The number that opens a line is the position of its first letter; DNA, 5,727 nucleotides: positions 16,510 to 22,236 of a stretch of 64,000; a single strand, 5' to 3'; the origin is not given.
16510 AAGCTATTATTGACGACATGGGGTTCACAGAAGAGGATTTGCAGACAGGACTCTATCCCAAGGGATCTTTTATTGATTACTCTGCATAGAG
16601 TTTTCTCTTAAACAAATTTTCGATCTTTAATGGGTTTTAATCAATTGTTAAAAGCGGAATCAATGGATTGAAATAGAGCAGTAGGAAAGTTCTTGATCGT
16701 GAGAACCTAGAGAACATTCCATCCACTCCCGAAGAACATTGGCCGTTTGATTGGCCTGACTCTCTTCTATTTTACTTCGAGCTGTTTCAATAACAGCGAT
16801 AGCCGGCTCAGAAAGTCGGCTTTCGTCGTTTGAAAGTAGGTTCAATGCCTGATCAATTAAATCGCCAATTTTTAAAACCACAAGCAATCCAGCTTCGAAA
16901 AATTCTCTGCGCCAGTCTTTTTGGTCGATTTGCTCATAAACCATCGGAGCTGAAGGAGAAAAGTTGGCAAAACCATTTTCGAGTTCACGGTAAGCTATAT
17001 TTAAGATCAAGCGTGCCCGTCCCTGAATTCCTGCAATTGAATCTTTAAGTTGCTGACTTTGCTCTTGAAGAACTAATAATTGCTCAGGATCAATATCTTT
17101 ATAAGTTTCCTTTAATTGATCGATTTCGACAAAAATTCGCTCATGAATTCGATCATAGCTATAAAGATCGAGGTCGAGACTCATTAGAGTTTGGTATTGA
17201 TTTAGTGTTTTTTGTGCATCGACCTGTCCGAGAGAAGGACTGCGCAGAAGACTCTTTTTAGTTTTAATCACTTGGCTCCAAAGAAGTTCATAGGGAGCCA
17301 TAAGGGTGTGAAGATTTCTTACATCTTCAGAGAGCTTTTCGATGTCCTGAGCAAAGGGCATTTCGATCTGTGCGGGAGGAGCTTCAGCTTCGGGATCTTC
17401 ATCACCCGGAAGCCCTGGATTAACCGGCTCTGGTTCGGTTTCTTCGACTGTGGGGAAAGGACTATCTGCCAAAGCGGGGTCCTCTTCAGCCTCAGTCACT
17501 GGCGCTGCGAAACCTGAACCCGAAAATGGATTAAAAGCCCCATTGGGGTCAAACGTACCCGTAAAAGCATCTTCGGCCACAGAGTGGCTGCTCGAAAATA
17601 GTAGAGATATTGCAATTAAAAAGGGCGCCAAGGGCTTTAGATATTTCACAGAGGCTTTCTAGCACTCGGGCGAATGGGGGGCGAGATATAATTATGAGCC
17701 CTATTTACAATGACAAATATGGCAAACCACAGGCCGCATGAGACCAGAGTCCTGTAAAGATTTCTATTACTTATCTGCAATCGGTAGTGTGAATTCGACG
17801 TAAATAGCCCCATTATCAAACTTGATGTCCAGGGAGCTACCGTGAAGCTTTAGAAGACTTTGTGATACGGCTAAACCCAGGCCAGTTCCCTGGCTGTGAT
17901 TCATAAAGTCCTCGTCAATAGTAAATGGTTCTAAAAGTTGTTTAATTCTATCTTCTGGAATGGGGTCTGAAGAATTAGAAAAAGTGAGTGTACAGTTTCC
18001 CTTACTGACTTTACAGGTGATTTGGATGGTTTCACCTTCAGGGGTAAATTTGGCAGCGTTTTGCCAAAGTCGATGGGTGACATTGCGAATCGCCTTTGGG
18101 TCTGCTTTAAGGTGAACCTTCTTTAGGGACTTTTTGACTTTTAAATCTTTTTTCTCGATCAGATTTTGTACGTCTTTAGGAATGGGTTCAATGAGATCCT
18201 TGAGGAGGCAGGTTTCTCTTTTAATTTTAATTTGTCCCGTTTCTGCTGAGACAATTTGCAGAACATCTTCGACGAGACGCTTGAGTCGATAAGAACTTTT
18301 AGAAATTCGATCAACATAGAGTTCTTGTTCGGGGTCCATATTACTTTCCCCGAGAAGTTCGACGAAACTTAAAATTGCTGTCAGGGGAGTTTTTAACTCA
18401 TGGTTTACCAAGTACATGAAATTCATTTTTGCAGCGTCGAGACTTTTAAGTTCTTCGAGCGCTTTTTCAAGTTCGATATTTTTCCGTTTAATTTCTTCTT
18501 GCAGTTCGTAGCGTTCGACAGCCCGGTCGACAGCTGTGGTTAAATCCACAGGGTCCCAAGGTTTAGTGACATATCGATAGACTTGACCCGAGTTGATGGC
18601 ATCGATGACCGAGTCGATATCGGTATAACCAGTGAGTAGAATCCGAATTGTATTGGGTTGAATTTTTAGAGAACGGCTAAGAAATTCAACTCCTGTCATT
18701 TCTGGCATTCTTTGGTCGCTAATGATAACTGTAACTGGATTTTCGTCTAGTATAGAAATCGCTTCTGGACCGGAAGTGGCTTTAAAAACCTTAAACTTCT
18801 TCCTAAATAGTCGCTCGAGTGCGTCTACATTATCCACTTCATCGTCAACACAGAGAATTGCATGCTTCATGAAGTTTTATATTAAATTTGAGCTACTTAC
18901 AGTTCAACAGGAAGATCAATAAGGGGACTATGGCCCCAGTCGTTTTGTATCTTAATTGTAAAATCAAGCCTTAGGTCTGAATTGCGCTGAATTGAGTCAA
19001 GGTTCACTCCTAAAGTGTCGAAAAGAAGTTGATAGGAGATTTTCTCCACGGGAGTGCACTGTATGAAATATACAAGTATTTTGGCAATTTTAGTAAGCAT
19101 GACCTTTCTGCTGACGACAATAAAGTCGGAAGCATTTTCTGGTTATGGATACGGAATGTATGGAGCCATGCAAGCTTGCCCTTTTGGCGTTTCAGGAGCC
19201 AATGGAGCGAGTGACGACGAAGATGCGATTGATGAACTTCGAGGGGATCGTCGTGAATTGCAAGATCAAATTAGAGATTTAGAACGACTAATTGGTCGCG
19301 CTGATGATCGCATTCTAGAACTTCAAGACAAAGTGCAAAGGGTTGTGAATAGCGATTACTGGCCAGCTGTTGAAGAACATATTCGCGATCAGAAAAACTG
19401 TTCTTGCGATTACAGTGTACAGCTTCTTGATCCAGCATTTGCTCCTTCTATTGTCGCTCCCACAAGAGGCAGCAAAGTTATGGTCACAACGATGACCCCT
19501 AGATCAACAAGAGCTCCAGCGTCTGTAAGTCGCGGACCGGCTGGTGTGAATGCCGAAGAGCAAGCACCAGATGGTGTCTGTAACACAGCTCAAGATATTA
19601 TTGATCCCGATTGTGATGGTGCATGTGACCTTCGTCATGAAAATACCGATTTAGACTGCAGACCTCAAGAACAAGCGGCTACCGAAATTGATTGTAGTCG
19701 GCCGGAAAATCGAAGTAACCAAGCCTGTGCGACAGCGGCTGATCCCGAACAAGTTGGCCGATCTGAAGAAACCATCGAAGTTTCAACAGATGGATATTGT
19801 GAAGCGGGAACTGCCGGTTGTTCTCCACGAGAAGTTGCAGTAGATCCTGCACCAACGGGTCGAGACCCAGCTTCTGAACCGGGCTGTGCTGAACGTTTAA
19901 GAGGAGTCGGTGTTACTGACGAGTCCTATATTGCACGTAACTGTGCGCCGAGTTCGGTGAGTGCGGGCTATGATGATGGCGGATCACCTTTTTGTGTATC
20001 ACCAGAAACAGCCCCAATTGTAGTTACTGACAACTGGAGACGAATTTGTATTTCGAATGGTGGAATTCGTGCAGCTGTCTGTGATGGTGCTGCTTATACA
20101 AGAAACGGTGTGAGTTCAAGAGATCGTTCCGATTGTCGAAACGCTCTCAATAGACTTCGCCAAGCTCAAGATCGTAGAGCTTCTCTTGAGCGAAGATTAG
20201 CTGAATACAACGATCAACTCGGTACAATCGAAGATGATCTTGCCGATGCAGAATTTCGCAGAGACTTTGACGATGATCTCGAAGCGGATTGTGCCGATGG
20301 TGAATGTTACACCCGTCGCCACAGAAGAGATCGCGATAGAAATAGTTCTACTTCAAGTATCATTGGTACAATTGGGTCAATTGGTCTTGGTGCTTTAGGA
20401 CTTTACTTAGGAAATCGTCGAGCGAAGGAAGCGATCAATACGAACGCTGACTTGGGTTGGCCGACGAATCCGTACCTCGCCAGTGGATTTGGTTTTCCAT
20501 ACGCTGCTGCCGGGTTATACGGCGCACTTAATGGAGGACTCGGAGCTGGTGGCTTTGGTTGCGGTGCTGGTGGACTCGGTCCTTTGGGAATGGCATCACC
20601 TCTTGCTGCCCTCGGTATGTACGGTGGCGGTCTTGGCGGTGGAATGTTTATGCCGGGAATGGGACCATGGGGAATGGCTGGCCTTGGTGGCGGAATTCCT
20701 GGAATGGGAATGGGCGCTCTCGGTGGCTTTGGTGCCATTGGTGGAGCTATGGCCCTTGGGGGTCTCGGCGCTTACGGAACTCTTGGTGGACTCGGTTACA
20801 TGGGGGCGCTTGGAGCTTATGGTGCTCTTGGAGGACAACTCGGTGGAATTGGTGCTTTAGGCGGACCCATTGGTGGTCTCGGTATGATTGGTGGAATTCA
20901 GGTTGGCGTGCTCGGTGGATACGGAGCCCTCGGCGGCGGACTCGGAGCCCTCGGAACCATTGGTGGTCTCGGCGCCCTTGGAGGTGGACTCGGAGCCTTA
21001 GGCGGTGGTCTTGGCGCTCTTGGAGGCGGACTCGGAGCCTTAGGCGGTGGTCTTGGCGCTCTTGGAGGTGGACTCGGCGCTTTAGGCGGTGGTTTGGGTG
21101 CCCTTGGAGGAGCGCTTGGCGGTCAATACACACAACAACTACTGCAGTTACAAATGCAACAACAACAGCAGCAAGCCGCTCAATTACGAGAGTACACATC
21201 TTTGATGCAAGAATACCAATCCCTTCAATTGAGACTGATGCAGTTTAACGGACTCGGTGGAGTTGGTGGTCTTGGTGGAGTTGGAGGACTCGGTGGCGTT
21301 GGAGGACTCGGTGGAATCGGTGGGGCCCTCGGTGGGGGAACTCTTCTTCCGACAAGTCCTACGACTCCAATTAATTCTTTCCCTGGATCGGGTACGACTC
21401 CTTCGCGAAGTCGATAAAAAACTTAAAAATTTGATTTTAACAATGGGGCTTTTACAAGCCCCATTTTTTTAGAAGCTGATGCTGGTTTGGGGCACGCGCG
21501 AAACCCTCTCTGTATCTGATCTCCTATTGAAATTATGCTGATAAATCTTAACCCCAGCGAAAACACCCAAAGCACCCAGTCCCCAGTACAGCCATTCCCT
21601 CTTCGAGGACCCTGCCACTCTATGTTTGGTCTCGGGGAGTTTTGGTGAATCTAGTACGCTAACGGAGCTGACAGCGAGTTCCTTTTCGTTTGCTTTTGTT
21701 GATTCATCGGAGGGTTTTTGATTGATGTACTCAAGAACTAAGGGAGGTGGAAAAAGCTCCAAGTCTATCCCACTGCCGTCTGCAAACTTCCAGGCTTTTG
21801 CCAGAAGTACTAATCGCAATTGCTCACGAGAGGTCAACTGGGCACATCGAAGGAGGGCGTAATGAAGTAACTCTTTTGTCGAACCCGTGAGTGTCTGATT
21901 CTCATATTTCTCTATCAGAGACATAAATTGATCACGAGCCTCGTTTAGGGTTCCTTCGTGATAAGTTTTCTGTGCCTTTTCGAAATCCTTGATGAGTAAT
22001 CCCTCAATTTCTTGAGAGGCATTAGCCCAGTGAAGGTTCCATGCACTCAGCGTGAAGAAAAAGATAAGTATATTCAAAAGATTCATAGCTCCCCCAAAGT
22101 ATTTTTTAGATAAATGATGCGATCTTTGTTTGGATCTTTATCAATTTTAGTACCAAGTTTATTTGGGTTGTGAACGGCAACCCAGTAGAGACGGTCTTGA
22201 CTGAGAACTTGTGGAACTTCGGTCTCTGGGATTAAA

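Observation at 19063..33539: A 14.5-kb envelope locus may form one undescribed surface sensing/attachment system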

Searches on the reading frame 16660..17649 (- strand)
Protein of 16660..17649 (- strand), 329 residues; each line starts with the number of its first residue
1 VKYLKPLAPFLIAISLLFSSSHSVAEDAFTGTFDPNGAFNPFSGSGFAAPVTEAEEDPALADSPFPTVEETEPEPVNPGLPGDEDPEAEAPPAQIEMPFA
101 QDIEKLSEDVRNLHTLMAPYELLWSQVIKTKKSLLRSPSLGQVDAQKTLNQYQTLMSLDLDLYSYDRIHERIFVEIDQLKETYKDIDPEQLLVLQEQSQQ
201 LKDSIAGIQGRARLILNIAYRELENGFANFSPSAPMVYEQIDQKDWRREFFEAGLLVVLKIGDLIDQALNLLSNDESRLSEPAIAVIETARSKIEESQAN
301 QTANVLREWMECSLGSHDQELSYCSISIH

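Call 4: search_protein_families(library=pfam, proteins=[window:16660-17649:-], max_evalue=0.1)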
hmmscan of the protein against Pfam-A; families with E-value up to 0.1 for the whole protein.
window:16660-17649:- (329 aa): 1 family
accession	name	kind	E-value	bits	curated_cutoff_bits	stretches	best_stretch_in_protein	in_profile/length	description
PF05010.19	TACC_C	-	0.083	13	29.9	1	100-203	28-124/201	Transforming acidic coiled-coil-containing protein (TACC), C-terminal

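Call 8: search_protein_families(library=ncbifam, proteins=[window:16660-17649:-], max_evalue=1)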
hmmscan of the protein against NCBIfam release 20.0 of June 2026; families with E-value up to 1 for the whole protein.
window:16660-17649:- (329 aa): 1 family
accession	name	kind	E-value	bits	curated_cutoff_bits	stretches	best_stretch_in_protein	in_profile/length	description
NF041620.1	MXAN_5187_fam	hypoth_equivalog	0.045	13.5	200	1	33-99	368-435/601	MXAN_5187 family protein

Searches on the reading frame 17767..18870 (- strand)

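Call 4: search_protein_families(library=pfam, proteins=[window:17767-18870:-], max_evalue=0.1)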
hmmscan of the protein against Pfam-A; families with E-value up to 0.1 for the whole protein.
window:17767-18870:- (367 aa): 6 families
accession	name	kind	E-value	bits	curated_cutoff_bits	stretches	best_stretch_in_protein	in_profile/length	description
PF00072.30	Response_reg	-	3.5e-20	72.7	30.2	1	5-114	1-110/111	Response regulator receiver domain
PF00512.31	HisKA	-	1.8e-15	57.1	26.9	1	148-212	2-66/66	His Kinase A (phospho-acceptor) domain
PF02518.31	HATPase_c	-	1.7e-14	54.6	26.4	1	257-364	2-109/111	Histidine kinase-, DNA gyrase B-, and HSP90-like ATPase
PF24980.1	LSU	-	0.014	15.8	30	1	125-142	4-21/53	Response to Low Sulfur (LSU) family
PF22736.1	NNH5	-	0.069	13.5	27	0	106-142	85-121/134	NACHT N-terminal Helical domain 5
PF19446.4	DUF5984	-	0.095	12.4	23.8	0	222-267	74-120/245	Family of unknown function (DUF5984)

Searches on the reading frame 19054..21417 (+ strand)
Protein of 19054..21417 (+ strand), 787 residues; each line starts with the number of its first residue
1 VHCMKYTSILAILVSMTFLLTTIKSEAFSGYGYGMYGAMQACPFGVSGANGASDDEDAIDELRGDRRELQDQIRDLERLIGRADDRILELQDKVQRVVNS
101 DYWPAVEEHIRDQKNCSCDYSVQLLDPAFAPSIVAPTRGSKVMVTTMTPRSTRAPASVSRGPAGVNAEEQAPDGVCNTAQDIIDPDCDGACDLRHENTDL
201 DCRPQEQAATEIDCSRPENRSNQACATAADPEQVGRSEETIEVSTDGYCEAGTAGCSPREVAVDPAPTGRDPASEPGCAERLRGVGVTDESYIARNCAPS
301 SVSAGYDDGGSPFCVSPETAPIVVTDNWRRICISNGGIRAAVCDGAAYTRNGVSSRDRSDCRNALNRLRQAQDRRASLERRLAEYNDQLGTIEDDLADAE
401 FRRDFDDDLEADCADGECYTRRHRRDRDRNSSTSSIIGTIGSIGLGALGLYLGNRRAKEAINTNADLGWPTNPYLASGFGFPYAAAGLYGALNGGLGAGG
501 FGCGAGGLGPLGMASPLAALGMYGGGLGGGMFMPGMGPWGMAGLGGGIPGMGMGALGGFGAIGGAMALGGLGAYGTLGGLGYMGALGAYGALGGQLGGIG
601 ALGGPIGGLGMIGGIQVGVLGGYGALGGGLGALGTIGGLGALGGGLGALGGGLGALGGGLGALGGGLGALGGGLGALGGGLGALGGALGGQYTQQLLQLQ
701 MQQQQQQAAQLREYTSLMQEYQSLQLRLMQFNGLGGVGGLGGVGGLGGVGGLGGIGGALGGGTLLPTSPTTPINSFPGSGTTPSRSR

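Call 3: search_protein_families(library=pfam, proteins=[window:19054-21417:+], max_evalue=0.1)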
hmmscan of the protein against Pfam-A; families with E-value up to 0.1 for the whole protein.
window:19054-21417:+ (787 aa): 0 families

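Call 8: search_protein_families(library=ncbifam, proteins=[window:19054-21417:+], max_evalue=1)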
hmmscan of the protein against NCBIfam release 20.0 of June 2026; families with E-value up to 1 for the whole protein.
window:19054-21417:+ (787 aa): 1 family
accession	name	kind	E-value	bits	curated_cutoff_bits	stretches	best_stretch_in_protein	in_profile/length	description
NF045487.1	ASRP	equivalog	0.0075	14.9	300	2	359-404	341-386/593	archaea-specific SMC-related protein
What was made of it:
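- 19063..21417 (+): G1, 784-787 aa. In order: signal peptide, GYGxYG motif, coiled coil, Cys-rich domain, TM helix, a Gly/Leu/Ala/Met-rich low-complexity region of about 250 aa with 21/42-bp DNA repeats, a Q-rich coil, and a Gly-rich tail. It is a separate unit and not part of the conserved core. No Pfam or NCBIfam match (calls 3, 8).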

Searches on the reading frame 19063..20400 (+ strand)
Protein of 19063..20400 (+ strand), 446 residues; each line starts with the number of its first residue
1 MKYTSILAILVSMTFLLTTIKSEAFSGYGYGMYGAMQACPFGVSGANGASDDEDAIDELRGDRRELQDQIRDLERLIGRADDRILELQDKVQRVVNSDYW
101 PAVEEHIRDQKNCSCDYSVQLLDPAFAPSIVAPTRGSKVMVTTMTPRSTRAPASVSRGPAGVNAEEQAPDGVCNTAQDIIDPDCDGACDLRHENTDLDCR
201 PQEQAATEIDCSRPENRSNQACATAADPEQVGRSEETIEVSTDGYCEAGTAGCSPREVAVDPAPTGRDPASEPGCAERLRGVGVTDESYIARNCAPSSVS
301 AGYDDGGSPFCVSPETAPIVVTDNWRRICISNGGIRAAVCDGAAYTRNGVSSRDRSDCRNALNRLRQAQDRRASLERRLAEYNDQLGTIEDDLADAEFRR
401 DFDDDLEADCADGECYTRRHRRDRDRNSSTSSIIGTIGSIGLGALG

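Call 64: search_protein_representatives(protein=window:19063-20400:+)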
Query: 446 residues. Proteins with E-value up to 0.001 (for the whole library): 86; up to 1e-10: 18; up to 1e-30: 0. The best 86 are listed.
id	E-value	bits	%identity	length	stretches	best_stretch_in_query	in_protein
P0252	4.1e-26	108.8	32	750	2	262-433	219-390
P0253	1.8e-25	106.6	29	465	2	264-438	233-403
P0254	7.3e-24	101.3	33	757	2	32-139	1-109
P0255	1.9e-23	100.0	31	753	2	7-120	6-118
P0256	1.3e-22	97.2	26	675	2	233-444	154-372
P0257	2.6e-18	83.1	30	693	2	1-118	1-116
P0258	2.6e-18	83.1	35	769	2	14-125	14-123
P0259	8.0e-18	81.4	29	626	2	6-116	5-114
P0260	1.4e-15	74.1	31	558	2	9-114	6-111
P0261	3.3e-14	69.5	28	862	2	28-177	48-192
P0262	2.2e-13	66.8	35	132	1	1-114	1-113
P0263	2.5e-13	66.7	28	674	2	6-114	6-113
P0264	7.5e-13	65.1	27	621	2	9-114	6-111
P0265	2.0e-12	63.7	29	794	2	2-128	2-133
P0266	8.5e-12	61.6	25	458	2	18-114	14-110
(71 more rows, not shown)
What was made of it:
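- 19063..21417 (+): The N-terminal 446 aa has 86 representative-cluster homologues at E<=1e-3 (call 64).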

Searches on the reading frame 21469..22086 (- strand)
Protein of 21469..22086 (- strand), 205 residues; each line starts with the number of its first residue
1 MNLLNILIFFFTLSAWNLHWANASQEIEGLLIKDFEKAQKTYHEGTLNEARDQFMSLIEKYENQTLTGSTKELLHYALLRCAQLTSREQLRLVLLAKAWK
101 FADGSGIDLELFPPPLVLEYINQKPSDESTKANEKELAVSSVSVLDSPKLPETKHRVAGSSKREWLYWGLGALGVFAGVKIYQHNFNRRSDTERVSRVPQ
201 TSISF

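Call 3: search_protein_families(library=pfam, proteins=[window:21469-22086:-], max_evalue=0.1)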
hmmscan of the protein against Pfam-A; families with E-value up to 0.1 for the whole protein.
window:21469-22086:- (205 aa): 0 families

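Call 8: search_protein_families(library=ncbifam, proteins=[window:21469-22086:-], max_evalue=1)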
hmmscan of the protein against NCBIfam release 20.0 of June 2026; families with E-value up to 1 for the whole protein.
window:21469-22086:- (205 aa): 1 family
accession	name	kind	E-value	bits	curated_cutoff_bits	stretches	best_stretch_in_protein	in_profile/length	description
NF052542.1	mucin_mul1B_fam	subfamily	0.0065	15.7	75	1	33-63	84-114/320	Mul1B family putative transporter subunit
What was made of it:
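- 21469..22086 (-): G2, 205 aa. Signal peptide, helical domain and C-terminal TM helix. It is the last gene of the Flp cassette. No family match (calls 3, 8).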
